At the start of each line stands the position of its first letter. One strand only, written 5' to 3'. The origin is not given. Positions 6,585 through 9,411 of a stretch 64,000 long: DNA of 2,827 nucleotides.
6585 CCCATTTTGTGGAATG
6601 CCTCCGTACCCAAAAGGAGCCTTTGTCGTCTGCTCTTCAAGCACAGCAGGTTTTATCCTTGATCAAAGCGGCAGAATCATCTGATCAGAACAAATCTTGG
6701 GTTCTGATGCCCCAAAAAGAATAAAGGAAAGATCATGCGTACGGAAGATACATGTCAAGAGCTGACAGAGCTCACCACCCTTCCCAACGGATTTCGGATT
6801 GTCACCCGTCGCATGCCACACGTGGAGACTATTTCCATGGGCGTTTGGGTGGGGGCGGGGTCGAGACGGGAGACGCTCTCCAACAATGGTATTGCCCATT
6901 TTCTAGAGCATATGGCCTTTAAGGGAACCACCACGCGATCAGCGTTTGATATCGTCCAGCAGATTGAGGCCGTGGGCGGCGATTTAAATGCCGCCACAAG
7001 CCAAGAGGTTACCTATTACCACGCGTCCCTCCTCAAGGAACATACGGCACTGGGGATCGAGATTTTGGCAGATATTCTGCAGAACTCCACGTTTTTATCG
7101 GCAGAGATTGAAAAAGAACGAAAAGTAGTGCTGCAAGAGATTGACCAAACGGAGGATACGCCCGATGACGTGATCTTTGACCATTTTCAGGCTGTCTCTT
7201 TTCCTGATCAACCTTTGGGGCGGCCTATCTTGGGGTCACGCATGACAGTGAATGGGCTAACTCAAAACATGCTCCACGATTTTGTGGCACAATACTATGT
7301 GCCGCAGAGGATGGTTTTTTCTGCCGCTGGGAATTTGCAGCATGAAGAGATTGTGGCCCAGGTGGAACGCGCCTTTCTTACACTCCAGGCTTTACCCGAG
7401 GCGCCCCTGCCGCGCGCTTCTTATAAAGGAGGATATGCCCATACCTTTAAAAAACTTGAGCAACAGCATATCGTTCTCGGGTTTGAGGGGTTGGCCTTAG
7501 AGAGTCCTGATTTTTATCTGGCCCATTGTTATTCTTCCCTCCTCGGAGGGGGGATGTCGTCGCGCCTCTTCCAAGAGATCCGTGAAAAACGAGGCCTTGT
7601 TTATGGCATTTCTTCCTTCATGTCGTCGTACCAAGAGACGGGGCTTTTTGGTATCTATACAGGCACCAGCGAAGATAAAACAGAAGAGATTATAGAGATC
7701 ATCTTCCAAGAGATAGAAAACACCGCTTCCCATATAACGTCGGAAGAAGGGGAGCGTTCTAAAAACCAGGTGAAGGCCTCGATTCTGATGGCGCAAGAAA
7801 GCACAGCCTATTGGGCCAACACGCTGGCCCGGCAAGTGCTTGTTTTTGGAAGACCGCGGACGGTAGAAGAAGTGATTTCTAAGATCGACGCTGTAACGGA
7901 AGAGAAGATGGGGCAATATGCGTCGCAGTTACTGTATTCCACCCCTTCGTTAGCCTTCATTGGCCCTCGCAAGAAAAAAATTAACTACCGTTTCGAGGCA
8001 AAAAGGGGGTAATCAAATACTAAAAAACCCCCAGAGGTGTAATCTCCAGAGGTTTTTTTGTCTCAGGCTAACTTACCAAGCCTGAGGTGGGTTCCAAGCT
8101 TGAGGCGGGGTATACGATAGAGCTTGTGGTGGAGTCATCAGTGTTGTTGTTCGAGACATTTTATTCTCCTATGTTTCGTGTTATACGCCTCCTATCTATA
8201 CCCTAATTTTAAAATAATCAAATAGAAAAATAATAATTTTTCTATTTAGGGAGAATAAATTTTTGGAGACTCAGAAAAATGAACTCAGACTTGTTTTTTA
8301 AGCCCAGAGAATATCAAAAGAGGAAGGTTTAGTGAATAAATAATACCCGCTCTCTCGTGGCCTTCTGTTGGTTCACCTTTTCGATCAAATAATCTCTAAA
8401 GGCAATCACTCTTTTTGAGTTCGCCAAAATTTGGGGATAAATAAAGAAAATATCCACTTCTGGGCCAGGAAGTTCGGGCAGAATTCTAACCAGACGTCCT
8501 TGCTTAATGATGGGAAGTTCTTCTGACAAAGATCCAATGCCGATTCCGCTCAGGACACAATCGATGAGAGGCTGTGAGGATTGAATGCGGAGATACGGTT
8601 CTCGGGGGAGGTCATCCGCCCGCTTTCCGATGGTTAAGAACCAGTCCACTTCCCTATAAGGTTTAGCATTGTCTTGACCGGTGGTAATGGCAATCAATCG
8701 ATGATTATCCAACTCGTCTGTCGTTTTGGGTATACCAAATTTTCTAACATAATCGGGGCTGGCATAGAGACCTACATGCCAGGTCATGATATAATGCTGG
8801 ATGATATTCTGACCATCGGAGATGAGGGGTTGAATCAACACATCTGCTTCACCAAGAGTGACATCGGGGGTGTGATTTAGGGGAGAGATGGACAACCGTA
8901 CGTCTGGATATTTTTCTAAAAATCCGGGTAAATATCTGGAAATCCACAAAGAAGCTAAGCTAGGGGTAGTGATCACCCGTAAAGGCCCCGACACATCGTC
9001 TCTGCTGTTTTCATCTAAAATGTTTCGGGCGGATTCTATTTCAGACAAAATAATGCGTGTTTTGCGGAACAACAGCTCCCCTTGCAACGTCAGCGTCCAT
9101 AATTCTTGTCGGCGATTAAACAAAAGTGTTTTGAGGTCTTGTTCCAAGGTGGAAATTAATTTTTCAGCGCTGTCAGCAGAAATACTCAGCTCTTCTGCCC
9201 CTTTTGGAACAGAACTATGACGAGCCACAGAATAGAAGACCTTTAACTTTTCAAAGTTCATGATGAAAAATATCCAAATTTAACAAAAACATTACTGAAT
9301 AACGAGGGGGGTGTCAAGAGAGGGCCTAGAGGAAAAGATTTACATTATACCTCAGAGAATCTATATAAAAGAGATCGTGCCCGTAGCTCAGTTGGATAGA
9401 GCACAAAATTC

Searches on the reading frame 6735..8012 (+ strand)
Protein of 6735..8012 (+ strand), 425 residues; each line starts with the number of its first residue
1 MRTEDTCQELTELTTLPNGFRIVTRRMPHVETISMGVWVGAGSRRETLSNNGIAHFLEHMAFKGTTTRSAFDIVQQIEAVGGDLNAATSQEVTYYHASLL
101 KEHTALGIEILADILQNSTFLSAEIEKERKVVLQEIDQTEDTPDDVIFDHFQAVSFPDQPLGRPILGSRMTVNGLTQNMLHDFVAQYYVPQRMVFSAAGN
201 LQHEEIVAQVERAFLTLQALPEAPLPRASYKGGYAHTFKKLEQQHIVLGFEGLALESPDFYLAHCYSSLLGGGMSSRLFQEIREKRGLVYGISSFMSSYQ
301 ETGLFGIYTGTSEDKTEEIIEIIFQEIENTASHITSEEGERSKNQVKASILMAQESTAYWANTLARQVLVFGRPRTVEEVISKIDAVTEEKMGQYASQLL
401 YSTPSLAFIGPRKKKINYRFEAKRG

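Call 10: search_protein_families(library=ncbifam, proteins=[window:6735-8012:+], max_evalue=0.00001)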
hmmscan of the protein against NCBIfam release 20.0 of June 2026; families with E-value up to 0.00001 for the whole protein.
window:6735-8012:+ (425 aa): 4 families
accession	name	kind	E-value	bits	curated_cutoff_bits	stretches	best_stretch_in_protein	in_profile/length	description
NF047422.1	YfmF_fam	equivalog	2.5e-30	105.7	285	1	97-399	95-401/412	EF-P 5-aminopentanol modification-associated protein YfmF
NF047421.1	YfmH_fam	equivalog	2.6e-25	89.5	250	1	47-399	56-410/425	EF-P 5-aminopentanol modification-associated protein YfmH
TIGR02110.1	PQQ_syn_pqqF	equivalog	8.1e-21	74.4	320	1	15-248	4-242/697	pyrroloquinoline quinone biosynthesis protein PqqF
NF011681.0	PRK15101.1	equivalog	2.4e-09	35.8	765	1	37-189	70-227/961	pitrilysin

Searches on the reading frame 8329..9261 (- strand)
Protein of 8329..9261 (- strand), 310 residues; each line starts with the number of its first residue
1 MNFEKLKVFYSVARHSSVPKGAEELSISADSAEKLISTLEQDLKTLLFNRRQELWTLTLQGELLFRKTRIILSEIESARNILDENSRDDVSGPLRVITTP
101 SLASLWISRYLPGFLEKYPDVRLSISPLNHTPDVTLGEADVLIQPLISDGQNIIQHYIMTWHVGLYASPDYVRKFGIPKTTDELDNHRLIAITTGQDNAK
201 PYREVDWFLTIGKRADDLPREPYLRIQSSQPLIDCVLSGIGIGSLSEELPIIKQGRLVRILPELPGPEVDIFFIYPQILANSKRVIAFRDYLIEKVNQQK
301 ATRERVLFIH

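Call 14: search_protein_families(library=pfam, proteins=[window:8329-9261:-], max_evalue=0.1)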
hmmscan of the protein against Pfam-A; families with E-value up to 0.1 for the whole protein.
window:8329-9261:- (310 aa): 2 families
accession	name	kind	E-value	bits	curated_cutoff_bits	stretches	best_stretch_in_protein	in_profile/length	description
PF03466.25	LysR_substrate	-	8.4e-23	81.3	28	1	88-295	2-207/209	LysR substrate binding domain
PF00126.33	HTH_1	-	2.4e-10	40.7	26.6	1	4-62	2-60/60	Bacterial regulatory helix-turn-helix protein, lysR family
